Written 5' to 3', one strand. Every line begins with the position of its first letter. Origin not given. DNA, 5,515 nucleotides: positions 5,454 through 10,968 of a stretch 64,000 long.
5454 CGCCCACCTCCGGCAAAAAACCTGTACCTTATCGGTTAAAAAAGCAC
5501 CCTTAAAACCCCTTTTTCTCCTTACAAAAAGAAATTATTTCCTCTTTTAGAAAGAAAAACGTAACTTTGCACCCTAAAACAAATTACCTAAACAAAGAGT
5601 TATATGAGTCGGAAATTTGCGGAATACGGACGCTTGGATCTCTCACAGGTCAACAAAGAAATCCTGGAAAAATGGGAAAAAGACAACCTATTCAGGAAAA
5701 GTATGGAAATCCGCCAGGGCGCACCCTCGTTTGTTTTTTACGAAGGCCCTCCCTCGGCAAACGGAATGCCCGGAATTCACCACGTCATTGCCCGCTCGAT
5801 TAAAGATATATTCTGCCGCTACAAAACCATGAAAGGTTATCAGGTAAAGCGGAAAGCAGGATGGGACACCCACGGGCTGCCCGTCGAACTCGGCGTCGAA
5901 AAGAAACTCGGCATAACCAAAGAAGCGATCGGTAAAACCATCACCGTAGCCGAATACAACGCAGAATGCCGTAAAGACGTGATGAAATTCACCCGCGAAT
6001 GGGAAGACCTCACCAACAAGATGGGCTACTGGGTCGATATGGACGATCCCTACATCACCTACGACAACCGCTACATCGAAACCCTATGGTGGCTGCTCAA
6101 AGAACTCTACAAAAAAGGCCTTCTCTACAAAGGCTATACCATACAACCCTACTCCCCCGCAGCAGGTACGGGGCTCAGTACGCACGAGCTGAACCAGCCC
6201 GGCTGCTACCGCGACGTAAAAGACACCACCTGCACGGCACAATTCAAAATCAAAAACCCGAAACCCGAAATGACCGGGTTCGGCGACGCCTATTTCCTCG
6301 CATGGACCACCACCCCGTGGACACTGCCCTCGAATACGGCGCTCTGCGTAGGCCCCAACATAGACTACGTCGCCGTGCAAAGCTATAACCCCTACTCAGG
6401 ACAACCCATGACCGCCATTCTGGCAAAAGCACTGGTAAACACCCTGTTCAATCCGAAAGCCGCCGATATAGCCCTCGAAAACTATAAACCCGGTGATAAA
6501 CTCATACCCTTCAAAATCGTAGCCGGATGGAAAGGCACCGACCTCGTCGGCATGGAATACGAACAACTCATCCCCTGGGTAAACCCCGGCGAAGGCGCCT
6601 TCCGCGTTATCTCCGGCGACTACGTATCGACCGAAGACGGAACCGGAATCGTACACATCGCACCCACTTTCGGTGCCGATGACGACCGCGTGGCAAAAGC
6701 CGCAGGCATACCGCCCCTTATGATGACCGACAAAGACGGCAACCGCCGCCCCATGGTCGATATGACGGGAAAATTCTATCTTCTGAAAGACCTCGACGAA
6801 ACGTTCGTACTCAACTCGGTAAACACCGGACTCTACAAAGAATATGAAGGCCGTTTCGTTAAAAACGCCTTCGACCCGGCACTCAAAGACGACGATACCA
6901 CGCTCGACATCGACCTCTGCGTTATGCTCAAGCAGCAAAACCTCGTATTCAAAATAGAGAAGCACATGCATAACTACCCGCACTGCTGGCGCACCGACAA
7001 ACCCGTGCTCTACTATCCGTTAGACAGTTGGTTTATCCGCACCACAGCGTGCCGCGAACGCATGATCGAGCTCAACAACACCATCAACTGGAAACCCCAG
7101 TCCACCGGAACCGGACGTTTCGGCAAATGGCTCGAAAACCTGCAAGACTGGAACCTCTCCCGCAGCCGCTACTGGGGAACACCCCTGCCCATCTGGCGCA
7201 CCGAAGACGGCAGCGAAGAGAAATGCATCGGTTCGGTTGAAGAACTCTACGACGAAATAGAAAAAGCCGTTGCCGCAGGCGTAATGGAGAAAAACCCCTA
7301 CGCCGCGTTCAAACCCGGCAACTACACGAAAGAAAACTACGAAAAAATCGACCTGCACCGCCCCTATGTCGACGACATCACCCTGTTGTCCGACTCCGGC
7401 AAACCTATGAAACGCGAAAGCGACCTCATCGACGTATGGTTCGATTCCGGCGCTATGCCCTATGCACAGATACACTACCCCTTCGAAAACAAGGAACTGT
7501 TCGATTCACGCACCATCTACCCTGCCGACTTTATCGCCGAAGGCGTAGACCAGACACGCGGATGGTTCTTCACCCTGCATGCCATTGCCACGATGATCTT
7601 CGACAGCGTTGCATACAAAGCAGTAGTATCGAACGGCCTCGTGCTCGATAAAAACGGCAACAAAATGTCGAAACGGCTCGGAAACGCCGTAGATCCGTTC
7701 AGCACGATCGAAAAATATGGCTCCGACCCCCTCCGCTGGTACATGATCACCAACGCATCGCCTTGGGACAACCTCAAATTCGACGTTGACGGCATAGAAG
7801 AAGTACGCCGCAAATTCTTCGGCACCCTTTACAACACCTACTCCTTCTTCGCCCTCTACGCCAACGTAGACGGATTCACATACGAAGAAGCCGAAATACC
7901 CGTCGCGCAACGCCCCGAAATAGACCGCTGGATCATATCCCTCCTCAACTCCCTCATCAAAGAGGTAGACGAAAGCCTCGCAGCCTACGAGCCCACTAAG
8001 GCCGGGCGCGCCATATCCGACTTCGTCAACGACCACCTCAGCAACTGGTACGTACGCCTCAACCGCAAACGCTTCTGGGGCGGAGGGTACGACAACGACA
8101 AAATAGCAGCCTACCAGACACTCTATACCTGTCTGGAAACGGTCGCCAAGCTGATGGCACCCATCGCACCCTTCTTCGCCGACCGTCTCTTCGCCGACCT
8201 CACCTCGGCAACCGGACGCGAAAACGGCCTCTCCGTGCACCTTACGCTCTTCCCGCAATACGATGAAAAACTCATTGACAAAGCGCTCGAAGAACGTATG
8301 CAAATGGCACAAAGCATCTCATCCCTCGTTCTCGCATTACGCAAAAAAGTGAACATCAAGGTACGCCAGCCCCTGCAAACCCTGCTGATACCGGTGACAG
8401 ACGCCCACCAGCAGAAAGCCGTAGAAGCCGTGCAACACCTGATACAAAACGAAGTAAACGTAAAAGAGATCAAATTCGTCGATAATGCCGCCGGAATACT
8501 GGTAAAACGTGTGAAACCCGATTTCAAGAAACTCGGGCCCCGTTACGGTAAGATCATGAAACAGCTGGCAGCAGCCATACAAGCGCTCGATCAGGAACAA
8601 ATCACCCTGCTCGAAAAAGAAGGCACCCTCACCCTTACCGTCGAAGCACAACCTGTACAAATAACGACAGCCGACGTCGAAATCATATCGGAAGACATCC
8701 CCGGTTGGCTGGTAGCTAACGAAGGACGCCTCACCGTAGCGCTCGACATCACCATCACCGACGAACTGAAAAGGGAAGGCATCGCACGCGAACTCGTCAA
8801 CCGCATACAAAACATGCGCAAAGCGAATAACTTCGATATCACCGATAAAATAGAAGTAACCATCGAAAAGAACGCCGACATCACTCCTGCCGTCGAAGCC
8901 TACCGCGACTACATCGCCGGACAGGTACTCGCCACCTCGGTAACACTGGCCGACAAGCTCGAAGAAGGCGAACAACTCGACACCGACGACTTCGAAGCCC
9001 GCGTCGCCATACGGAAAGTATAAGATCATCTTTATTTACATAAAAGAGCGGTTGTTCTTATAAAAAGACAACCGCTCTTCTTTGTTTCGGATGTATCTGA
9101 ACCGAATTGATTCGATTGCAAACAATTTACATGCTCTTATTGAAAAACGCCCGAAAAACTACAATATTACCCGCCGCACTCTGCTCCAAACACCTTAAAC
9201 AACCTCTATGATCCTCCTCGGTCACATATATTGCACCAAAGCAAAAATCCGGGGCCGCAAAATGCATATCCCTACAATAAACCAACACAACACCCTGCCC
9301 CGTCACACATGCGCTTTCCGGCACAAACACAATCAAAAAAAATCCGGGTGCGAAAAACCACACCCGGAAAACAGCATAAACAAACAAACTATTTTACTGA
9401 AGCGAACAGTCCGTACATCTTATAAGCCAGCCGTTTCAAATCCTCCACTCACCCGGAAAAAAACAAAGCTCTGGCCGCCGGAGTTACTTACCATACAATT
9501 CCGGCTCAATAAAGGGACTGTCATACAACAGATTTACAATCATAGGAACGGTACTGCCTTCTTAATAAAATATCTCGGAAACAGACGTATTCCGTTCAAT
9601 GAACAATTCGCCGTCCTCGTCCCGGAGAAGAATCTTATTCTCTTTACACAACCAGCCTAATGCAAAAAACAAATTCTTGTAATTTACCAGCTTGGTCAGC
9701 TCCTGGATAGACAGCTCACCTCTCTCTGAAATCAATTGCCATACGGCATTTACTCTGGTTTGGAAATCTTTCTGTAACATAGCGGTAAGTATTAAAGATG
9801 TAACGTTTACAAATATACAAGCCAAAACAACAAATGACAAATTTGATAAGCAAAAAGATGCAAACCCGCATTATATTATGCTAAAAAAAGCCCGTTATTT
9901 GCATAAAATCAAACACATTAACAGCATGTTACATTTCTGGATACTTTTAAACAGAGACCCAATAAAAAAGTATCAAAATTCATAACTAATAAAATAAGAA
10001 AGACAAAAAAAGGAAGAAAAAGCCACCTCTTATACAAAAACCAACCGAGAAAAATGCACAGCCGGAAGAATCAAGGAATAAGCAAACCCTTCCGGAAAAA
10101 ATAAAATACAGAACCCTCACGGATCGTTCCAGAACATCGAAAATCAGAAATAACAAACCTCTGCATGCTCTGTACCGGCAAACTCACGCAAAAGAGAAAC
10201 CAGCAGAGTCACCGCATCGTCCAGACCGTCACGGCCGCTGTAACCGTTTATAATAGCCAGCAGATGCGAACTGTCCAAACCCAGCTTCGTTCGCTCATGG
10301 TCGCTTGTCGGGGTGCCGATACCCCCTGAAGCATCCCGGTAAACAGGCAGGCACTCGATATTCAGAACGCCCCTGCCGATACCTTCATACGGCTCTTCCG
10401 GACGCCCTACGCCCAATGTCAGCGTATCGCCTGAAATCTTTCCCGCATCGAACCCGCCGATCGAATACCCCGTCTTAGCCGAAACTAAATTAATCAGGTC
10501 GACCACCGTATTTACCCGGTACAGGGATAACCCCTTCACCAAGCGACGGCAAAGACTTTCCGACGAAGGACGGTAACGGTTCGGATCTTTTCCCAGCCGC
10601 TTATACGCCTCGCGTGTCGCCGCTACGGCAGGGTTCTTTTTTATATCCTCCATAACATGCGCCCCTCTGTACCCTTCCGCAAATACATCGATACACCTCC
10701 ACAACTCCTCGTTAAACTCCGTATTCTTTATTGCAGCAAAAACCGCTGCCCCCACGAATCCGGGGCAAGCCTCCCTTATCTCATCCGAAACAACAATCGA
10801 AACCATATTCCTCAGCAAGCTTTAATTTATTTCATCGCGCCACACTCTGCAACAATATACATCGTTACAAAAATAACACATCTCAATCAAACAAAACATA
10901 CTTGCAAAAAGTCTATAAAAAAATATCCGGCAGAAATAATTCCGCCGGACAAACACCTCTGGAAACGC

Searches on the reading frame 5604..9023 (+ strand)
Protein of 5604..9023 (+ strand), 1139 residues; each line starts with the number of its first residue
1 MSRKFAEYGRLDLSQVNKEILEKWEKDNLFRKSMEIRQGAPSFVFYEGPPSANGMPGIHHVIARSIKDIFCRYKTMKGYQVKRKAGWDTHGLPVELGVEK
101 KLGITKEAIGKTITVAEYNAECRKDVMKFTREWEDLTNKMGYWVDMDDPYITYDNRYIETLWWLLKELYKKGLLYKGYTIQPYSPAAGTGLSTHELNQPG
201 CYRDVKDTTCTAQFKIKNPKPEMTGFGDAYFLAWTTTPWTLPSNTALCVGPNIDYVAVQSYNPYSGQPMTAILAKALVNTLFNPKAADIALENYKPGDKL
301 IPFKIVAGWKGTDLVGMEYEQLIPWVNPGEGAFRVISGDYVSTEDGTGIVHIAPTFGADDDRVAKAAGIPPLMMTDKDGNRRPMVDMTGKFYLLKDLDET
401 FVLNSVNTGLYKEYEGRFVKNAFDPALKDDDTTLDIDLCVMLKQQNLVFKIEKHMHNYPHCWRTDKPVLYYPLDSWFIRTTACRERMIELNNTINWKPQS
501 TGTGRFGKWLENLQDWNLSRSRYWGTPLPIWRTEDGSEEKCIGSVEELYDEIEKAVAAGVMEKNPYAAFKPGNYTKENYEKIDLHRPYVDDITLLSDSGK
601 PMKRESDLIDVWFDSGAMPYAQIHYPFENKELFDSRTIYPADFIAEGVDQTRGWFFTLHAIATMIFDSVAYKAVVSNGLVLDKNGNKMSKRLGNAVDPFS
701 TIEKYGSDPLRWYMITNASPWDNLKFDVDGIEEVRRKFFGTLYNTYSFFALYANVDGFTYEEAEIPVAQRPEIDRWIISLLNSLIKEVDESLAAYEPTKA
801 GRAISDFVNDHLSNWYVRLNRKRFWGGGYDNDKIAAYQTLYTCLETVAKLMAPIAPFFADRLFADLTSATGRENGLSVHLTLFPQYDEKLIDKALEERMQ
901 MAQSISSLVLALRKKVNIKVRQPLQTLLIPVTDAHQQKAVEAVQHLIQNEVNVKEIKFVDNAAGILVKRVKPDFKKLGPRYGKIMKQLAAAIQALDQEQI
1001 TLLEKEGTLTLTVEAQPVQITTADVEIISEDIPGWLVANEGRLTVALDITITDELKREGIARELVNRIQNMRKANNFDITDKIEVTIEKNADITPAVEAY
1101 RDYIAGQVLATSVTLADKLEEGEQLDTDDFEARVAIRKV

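Call 40: search_protein_families(library=pfam, proteins=[window:5604-9023:+], max_evalue=0.001)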
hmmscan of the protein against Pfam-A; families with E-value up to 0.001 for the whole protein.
window:5604-9023:+ (1139 aa): 4 families
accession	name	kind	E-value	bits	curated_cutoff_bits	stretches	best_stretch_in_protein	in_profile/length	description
PF00133.28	tRNA-synt_1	-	1.2e-118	396.9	22.7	1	20-726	2-413/414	tRNA synthetases class I (I, L, M and V)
PF19302.4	DUF5915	-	7.2e-58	195.8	27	1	945-1139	2-195/195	Domain of unknown function (DUF5915)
PF08264.19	Anticodon_1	-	5.4e-33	114.4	25.1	1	774-926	1-146/148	Anticodon-binding domain of tRNA ligase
PF09334.17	tRNA-synt_1g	-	5.6e-17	62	20.1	2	52-203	10-144/391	tRNA synthetases class I (M)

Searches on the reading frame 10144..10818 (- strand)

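Call 40: search_protein_families(library=pfam, proteins=[window:10144-10818:-], max_evalue=0.001)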
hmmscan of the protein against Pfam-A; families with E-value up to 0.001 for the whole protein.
window:10144-10818:- (224 aa): 1 family
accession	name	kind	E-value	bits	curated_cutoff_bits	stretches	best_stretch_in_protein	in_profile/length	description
PF03483.22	B3_4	-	2.1e-14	53.9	29.3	1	68-189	2-123/174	B3/4 domain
